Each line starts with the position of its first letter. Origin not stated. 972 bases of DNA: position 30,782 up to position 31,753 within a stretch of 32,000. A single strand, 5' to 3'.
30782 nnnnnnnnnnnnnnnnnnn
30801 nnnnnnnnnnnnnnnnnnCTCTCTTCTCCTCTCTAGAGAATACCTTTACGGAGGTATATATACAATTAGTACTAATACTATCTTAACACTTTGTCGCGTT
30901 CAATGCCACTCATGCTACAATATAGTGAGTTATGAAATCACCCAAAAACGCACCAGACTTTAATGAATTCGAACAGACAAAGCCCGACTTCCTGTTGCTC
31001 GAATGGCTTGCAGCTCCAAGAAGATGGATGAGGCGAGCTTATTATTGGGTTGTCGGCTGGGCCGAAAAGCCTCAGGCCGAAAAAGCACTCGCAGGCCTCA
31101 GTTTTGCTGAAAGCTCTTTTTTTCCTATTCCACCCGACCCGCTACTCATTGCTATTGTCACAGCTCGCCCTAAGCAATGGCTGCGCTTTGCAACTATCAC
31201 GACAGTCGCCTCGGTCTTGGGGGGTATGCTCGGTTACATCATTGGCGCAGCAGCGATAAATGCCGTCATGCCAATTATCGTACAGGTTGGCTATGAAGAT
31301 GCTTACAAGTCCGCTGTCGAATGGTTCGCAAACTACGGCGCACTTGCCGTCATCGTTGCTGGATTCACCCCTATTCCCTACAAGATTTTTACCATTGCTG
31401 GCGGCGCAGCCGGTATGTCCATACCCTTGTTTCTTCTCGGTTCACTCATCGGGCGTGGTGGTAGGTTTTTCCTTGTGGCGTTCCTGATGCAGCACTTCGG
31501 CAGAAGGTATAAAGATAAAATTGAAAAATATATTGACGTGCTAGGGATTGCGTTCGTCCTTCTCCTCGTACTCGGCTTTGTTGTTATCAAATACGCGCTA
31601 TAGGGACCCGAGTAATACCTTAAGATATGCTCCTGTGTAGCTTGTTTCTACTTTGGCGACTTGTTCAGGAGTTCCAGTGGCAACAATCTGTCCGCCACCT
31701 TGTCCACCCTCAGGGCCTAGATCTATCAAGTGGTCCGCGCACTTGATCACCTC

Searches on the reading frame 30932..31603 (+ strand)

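Call 26: search_protein_families(library=pfam, proteins=[window:30932-31603:+], max_evalue=0.001)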
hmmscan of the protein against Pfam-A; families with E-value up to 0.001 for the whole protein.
window:30932-31603:+ (223 aa): 1 family
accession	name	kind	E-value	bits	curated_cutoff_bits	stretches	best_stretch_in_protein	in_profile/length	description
PF09335.16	VTT_dom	-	2.2e-11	44.7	33.9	1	67-187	2-122/123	VTT domain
